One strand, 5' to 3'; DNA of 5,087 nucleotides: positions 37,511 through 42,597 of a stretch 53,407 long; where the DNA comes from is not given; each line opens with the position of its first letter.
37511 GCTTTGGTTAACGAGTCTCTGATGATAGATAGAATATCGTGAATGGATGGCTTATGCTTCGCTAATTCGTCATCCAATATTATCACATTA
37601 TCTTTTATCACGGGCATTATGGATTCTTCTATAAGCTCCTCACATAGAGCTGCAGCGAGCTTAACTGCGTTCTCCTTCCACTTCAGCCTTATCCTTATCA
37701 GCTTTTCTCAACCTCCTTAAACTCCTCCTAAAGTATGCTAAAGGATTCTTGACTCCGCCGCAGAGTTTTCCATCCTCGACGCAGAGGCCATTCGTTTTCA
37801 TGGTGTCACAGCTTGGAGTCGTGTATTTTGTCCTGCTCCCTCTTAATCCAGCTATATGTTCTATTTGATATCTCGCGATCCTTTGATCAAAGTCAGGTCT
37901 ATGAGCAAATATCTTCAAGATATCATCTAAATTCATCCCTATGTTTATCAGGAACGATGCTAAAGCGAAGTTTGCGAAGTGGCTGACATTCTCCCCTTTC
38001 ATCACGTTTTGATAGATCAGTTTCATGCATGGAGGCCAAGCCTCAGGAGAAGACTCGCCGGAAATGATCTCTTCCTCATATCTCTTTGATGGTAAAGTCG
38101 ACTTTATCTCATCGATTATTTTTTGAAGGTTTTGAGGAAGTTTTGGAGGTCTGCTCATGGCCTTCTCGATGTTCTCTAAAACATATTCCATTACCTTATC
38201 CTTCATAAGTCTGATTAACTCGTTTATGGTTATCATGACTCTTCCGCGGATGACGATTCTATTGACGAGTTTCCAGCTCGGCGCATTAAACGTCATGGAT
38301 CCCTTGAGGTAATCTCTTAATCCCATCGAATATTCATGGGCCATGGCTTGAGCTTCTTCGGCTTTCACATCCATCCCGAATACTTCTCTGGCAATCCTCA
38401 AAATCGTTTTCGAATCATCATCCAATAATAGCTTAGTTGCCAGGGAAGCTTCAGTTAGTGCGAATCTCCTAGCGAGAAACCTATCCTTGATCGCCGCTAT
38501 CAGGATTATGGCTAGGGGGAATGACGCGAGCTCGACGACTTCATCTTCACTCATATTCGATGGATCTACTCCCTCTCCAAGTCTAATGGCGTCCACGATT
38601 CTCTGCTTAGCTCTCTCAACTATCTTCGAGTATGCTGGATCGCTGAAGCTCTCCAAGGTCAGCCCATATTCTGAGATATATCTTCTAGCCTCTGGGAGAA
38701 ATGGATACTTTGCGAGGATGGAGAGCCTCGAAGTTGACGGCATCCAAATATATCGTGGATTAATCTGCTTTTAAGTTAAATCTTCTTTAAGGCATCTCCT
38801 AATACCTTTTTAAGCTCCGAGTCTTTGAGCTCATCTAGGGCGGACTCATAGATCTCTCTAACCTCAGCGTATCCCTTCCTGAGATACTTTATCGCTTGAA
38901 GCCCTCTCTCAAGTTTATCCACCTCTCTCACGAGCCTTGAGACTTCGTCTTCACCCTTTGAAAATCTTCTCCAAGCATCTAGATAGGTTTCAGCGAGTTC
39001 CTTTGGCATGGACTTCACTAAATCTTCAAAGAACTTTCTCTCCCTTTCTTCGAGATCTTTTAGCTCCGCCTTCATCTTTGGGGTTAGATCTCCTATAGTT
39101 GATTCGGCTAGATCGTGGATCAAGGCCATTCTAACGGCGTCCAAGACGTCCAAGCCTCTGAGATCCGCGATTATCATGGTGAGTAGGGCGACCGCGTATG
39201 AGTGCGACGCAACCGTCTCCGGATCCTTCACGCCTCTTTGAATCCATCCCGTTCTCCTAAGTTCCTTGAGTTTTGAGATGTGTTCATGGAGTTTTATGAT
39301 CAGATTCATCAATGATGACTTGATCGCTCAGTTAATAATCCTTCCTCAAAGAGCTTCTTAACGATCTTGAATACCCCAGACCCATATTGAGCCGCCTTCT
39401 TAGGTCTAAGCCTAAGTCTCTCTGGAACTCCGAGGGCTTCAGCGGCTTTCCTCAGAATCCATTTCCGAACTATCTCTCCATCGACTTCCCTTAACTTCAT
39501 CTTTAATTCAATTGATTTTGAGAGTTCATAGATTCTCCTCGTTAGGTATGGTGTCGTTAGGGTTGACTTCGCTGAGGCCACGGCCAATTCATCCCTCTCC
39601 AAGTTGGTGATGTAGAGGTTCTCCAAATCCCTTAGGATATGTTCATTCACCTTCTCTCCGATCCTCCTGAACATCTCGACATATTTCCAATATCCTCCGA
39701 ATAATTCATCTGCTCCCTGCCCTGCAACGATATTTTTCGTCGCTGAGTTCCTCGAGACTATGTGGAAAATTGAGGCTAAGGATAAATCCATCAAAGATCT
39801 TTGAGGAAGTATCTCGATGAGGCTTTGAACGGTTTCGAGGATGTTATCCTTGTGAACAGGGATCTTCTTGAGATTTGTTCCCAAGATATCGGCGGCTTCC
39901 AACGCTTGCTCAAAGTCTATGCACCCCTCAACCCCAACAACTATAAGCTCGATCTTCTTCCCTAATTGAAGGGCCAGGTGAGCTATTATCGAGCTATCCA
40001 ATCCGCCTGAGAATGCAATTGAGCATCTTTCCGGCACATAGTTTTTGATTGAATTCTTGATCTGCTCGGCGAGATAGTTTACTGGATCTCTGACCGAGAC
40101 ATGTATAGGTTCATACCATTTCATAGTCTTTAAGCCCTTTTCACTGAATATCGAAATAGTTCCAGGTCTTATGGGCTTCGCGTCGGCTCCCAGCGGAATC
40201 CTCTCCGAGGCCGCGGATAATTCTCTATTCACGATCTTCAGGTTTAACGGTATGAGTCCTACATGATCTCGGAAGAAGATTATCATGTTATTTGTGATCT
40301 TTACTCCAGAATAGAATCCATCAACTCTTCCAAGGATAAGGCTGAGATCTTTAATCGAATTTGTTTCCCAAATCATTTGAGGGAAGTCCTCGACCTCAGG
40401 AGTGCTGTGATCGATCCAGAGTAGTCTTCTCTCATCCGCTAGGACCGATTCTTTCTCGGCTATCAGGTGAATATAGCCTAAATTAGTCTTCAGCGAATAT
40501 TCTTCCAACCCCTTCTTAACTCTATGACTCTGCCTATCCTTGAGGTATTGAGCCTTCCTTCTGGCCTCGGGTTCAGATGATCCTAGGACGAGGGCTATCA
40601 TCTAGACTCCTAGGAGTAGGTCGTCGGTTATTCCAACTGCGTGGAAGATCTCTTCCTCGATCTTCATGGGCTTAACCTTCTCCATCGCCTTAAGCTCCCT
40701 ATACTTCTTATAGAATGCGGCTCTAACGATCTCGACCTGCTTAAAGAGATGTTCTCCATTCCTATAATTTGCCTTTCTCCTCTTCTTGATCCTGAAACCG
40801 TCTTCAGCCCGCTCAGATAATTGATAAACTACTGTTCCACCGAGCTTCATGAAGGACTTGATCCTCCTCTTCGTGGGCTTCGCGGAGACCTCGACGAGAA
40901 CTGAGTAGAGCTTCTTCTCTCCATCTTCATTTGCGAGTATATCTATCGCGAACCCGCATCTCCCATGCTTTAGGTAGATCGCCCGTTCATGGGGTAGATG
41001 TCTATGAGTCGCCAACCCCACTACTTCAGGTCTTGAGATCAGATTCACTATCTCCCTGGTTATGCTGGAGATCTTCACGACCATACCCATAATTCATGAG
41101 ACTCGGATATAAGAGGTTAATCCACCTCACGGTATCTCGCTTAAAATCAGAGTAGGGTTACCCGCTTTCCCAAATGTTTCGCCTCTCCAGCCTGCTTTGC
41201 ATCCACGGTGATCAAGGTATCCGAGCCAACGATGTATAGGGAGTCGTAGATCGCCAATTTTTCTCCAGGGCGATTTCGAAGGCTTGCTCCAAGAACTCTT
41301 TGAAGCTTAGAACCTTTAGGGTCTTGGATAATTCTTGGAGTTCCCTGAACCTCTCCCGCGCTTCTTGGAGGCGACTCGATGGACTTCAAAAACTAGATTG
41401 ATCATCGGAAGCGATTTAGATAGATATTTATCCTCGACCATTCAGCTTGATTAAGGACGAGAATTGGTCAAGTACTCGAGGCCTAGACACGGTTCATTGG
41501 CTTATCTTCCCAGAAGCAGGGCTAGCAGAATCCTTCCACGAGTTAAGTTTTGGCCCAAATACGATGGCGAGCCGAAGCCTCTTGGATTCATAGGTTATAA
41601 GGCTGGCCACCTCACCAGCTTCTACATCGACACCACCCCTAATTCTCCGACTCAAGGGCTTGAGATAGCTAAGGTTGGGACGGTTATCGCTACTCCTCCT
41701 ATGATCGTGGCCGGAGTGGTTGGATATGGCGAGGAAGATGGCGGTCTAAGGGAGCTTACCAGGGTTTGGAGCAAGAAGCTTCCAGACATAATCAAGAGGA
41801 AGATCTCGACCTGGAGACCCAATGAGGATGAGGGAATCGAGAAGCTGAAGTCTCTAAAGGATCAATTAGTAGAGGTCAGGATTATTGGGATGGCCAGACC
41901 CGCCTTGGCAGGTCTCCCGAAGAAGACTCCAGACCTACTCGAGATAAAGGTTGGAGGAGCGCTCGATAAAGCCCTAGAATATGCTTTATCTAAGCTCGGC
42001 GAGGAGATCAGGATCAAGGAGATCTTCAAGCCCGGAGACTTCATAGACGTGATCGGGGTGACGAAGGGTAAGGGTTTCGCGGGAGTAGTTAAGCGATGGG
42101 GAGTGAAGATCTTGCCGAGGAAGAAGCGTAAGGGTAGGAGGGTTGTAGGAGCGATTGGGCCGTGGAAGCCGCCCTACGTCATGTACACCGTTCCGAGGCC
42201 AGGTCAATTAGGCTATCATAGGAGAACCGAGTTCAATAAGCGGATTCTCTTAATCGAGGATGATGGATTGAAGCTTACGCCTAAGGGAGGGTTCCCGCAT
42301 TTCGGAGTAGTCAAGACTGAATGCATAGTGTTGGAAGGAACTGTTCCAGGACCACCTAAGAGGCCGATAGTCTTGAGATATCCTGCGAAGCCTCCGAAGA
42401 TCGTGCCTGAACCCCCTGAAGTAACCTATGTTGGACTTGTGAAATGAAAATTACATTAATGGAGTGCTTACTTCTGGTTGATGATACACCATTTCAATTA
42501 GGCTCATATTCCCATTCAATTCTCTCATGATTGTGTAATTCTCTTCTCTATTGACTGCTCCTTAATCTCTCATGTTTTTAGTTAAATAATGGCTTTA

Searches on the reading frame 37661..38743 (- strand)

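Call 37: search_protein_families(library=pfam, proteins=[window:37661-38743:-], max_evalue=0.001)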
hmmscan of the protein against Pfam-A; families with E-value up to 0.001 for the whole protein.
window:37661-38743:- (360 aa): 1 family
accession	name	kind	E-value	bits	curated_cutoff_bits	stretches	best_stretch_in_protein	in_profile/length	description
PF04104.19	DNA_primase_lrg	-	9.1e-32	110.9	22.4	1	161-322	18-205/266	Eukaryotic and archaeal DNA primase, large subunit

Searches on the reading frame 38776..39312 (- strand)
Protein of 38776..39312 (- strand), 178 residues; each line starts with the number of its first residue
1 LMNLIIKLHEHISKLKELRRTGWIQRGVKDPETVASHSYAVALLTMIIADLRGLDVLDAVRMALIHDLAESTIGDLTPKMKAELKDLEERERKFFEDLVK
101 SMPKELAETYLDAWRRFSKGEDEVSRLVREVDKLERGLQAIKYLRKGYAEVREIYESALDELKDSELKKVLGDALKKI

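Call 38: search_protein_families(library=pfam, proteins=[window:38776-39312:-], max_evalue=0.001)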
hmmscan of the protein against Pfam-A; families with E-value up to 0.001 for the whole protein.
window:38776-39312:- (178 aa): 3 families
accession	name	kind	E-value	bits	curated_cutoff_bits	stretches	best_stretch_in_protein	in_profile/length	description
PF13023.12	HD_3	-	7.2e-34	117.5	22.5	1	13-165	2-155/165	HD domain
PF12917.13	YfbR-like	-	7.5e-18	65.3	25.9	1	10-170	4-171/182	5'-deoxynucleotidase YfbR-like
PF01966.28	HD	-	1.1e-09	39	22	1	34-136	1-115/116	HD domain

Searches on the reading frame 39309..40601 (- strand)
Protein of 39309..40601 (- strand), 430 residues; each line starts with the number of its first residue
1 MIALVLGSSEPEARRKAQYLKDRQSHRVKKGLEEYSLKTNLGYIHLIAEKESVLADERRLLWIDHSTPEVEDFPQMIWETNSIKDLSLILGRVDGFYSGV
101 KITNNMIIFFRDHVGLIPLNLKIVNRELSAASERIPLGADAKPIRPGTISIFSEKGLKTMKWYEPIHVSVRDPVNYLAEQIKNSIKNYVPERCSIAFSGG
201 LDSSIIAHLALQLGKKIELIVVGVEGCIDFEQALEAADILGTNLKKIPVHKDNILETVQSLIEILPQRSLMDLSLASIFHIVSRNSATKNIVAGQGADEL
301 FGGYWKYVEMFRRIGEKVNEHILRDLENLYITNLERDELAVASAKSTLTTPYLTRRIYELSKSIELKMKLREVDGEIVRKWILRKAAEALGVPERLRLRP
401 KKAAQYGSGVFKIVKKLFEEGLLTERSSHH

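Call 38: search_protein_families(library=pfam, proteins=[window:39309-40601:-], max_evalue=0.001)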
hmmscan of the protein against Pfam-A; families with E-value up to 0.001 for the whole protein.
window:39309-40601:- (430 aa): 2 families
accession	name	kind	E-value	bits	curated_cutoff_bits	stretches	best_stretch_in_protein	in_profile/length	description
PF00733.27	Asn_synthase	-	3.8e-28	99.6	21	2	193-308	20-139/354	Asparagine synthase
PF24167.1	DUF7411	-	2.9e-05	24.2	28.7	1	193-263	3-72/194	Family of unknown function (DUF7411)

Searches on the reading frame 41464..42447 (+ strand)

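Call 38: search_protein_families(library=pfam, proteins=[window:41464-42447:+], max_evalue=0.001)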
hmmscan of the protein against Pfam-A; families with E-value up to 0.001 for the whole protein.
window:41464-42447:+ (327 aa): 1 family
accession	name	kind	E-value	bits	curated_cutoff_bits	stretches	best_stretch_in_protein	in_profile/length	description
PF00297.29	Ribosomal_L3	-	2e-78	264.5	22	1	3-306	5-343/369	Ribosomal protein L3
